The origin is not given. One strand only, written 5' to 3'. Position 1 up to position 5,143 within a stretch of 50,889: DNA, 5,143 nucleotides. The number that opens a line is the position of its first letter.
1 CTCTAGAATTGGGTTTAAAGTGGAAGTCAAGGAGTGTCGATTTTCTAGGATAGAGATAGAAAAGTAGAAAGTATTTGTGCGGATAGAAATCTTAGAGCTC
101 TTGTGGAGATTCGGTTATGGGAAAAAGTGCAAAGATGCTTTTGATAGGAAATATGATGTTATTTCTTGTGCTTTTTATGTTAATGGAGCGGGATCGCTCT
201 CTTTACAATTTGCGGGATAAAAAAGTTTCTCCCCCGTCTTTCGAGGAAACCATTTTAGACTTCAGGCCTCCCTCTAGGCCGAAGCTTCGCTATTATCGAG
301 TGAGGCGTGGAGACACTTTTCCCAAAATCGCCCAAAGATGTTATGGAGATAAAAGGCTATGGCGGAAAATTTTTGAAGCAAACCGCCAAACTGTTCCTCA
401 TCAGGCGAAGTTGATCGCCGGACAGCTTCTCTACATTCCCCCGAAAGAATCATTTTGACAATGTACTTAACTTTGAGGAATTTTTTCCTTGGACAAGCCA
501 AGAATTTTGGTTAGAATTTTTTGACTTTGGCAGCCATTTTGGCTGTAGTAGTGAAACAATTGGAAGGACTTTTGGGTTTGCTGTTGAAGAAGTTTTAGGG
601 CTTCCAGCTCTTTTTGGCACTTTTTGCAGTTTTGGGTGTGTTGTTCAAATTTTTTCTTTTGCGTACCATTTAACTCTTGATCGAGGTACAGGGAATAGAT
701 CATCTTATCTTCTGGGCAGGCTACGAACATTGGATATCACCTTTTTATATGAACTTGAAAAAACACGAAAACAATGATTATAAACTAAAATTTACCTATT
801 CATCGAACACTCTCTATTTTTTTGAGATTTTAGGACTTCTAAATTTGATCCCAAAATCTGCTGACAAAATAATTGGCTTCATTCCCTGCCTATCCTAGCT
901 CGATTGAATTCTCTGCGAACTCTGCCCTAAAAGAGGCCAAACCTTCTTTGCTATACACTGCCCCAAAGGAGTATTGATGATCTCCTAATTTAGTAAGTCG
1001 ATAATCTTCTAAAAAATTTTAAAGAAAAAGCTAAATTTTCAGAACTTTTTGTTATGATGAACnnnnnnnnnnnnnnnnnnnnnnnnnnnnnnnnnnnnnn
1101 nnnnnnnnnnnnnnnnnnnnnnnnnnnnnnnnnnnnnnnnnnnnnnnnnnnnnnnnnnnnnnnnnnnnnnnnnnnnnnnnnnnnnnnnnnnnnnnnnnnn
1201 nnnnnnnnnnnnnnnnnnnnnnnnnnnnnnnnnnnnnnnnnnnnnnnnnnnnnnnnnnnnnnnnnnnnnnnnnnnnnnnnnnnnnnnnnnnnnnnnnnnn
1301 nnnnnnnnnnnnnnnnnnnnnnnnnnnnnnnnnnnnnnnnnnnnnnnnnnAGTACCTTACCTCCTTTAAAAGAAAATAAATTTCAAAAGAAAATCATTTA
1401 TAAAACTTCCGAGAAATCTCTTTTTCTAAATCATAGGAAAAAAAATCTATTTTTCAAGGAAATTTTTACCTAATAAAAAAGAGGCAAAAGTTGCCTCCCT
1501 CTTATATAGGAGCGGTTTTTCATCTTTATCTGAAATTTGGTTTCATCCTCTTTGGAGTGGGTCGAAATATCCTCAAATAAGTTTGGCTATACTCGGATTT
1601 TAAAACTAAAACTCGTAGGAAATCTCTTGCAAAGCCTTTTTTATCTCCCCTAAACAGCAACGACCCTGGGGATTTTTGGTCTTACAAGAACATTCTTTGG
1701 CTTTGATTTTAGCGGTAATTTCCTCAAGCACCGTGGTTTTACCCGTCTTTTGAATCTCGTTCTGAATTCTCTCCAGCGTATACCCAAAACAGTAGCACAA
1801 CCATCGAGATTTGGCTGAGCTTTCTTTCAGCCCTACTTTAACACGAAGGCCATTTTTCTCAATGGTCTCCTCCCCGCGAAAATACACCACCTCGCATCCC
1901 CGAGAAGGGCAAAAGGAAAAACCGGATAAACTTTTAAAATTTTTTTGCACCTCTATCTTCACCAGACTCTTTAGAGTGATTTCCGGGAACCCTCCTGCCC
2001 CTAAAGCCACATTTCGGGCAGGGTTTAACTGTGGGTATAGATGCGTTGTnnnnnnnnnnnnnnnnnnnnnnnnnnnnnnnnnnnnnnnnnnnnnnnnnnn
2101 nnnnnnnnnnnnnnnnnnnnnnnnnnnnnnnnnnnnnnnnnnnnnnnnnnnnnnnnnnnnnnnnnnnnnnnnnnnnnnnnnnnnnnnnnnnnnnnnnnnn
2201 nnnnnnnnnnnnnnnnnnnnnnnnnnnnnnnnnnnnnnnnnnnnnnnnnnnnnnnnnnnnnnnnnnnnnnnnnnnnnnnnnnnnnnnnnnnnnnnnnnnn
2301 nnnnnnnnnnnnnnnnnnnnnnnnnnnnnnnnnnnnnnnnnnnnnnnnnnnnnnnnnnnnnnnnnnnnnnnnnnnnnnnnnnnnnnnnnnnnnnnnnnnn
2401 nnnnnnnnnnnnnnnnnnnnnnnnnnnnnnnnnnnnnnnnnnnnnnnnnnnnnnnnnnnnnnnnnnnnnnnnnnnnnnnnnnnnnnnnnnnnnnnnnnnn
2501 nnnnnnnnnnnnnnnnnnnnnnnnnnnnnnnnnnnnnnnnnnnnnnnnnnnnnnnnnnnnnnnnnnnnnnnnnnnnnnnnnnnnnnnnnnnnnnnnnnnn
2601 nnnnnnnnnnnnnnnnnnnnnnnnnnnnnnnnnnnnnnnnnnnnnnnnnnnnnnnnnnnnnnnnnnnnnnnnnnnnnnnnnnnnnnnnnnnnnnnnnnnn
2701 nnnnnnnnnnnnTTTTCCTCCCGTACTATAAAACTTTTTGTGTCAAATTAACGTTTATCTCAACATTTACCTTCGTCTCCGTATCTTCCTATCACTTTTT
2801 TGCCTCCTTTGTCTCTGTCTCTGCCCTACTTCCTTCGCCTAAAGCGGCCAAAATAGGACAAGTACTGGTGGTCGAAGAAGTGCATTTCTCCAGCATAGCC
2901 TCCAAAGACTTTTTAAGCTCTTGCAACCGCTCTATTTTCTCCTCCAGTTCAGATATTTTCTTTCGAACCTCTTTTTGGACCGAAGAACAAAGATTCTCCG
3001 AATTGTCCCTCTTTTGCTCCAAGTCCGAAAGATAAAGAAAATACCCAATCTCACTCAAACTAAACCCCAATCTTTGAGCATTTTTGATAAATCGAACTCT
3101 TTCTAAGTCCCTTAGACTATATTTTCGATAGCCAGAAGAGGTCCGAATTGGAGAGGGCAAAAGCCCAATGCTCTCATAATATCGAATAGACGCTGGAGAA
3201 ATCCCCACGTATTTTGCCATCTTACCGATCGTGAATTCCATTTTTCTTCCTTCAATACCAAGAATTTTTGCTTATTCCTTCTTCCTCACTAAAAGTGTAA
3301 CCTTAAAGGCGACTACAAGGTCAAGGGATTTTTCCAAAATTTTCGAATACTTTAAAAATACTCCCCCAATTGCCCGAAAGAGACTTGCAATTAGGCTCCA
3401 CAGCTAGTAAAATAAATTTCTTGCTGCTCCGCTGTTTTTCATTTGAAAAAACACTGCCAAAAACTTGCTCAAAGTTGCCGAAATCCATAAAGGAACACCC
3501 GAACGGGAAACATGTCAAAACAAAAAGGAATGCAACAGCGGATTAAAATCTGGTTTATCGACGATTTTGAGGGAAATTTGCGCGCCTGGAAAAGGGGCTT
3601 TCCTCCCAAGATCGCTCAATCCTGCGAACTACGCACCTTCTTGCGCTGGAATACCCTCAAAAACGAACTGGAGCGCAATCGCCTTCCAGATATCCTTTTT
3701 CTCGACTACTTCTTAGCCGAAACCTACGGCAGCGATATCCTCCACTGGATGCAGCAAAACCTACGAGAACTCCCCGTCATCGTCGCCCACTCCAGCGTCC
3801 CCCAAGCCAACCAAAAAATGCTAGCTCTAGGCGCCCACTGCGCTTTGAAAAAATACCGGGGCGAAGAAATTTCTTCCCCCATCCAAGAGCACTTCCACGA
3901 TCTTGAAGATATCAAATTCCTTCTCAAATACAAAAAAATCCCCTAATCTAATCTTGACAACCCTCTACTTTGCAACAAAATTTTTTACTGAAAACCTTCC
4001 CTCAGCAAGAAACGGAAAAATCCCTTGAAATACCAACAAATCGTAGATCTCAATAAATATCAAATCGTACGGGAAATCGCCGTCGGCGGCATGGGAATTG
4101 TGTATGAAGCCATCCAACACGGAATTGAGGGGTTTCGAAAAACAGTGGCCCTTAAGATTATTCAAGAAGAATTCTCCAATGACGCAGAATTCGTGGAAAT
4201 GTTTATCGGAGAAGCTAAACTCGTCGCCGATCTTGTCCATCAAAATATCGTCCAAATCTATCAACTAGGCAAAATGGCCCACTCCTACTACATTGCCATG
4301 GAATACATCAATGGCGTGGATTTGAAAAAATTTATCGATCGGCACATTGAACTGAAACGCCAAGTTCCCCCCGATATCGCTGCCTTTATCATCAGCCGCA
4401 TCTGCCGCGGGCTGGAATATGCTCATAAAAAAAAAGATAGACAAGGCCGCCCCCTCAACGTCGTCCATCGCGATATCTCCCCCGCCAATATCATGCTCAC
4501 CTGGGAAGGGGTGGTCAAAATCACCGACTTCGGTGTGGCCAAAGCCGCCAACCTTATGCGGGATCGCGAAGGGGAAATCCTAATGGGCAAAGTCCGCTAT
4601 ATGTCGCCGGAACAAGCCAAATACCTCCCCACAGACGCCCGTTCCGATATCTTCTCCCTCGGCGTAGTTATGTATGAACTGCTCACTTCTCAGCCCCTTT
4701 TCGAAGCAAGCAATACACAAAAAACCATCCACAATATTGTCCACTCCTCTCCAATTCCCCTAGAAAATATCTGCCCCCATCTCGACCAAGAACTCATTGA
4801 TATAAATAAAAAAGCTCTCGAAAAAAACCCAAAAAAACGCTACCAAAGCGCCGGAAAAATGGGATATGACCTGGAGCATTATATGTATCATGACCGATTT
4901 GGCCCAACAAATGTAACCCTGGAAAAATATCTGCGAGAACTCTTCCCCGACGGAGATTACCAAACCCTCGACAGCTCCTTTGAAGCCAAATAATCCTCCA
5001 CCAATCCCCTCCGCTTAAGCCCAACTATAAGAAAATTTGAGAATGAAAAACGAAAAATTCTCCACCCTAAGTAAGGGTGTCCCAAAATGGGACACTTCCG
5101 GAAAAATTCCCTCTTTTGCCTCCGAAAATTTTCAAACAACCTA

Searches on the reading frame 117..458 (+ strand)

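Call 59: search_protein_families(library=pfam, proteins=[window:117-458:+], max_evalue=0.1)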
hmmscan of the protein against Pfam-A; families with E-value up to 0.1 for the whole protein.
window:117-458:+ (113 aa): 1 family
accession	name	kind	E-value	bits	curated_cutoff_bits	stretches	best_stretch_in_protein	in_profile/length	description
PF01476.26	LysM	-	6.3e-05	23.3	20.9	1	60-108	1-43/43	LysM domain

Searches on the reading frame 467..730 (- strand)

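Call 59: search_protein_families(library=pfam, proteins=[window:467-730:-], max_evalue=0.1)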
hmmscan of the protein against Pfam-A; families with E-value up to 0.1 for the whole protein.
window:467-730:- (87 aa): 2 families
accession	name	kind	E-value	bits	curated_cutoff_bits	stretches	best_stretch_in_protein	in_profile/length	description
PF13490.11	zf-HC2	-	3.7e-05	24.1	22.2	1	13-39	9-35/35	Putative zinc-finger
PF10046.14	BLOC1_2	-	0.049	14.4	33.4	1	16-57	24-65/96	Biogenesis of lysosome-related organelles complex-1 subunit 2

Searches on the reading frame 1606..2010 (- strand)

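Call 13: search_protein_families(library=pfam, proteins=[window:1606-2010:-], max_evalue=0.001)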
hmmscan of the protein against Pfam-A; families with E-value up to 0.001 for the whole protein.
window:1606-2010:- (134 aa): 2 families
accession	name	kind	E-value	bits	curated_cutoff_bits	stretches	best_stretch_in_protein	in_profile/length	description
PF18423.6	zf_CopZ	-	2.5e-09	37.3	28.4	1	10-53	16-59/62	Zinc binding domain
PF04324.20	Fer2_BFD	-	0.00025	21.7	26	1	72-129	3-50/50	BFD-like [2Fe-2S] binding domain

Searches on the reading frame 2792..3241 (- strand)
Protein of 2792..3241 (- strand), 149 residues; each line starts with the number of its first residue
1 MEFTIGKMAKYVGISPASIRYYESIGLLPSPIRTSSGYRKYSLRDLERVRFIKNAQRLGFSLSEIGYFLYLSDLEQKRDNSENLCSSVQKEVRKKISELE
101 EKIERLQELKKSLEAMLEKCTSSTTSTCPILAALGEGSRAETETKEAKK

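Call 13: search_protein_families(library=pfam, proteins=[window:2792-3241:-], max_evalue=0.001)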
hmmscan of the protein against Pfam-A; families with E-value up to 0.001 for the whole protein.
window:2792-3241:- (149 aa): 4 families
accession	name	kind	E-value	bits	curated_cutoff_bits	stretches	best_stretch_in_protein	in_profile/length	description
PF13411.12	MerR_1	-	3e-17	62.9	21.6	1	3-65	1-62/69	MerR HTH family regulatory protein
PF00376.29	MerR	-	8.5e-16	57.9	28.2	1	4-41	1-38/38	MerR family regulatory protein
PF09278.17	MerR-DNA-bind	-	7.5e-15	55.7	25.4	1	46-115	1-64/65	MerR, DNA binding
PF25764.1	KIF21A_4th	-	0.00085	19.5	33.1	0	71-122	81-132/183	KIF21A-like domain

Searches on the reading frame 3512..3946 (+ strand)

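Call 13: search_protein_families(library=pfam, proteins=[window:3512-3946:+], max_evalue=0.001)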
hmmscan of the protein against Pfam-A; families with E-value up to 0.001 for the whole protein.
window:3512-3946:+ (144 aa): 2 families
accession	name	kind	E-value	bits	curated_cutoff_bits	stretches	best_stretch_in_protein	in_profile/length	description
PF20274.4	cREC_REC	-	6e-05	24.1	27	1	47-105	22-84/88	Cyclic-phosphate processing Receiver domain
PF00072.30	Response_reg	-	0.0001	22.8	30.2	1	15-115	3-100/111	Response regulator receiver domain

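Call 14: search_protein_families(library=padloc, proteins=[window:3512-3946:+], max_evalue=0.1)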
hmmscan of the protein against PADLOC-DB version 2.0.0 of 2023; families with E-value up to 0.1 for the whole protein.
window:3512-3946:+ (144 aa): 0 families

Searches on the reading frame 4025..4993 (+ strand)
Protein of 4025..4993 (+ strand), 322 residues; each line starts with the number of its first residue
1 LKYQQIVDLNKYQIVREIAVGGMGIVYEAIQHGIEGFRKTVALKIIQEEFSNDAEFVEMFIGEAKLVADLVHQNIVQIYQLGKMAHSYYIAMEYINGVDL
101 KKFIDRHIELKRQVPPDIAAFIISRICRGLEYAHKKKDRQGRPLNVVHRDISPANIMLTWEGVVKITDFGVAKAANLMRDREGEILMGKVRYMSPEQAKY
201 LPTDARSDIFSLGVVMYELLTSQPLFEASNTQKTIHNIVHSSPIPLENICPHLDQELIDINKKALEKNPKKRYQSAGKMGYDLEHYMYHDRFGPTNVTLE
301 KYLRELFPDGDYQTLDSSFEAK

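Call 13: search_protein_families(library=pfam, proteins=[window:4025-4993:+], max_evalue=0.001)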
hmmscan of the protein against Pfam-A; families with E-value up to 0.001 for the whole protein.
window:4025-4993:+ (322 aa): 2 families
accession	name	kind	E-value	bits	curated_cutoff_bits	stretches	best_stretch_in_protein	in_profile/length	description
PF00069.31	Pkinase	-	4.2e-47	161.2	31.7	1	12-274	1-253/263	Protein kinase domain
PF07714.23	PK_Tyr_Ser-Thr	-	2.1e-37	129.3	23.1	1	14-273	3-249/258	Protein tyrosine and serine/threonine kinase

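Call 60: search_protein_families(library=padloc, proteins=[window:4025-4993:+], max_evalue=0.01)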
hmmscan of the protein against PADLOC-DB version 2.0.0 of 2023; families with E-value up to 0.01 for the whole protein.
window:4025-4993:+ (322 aa): 34 families (the best 25 are shown)
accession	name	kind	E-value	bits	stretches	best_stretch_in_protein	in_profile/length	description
PDLC04060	PD-T4-6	-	1.2e-75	253.3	1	9-285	7-268/486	-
PDLC04042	PD-T4-6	-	9.2e-73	243.4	1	9-288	8-274/292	-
PDLC04061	PD-T4-6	-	6e-66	222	1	6-287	12-284/510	-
PDLC04053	PD-T4-6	-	2.9e-64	215.5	1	9-283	8-268/311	-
PDLC04047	PD-T4-6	-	7.9e-64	213.8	1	9-301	9-287/327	-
PDLC04138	mad6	-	1.3e-63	214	1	7-274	48-302/659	mads_6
PDLC04057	PD-T4-6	-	1.4e-63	213.5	1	11-292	9-276/443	-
PDLC04054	PD-T4-6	-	3e-60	202.5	1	5-279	7-266/347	-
PDLC04043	PD-T4-6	-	1.7e-57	193.4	1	11-289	16-280/452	-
PDLC04048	PD-T4-6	-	1.2e-56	190.7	1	10-302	10-288/354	-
PDLC04064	PD-T4-6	-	6.3e-56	187.9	1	10-290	20-284/369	-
PDLC04039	PD-T4-6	-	5.7e-54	181.8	1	9-280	13-269/458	-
PDLC04052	PD-T4-6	-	3.4e-53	179.6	1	10-286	9-276/496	-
PDLC04040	PD-T4-6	-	3.5e-51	172.6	1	20-285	4-264/547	-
PDLC04055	PD-T4-6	-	1.3e-48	164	1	10-285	70-334/496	-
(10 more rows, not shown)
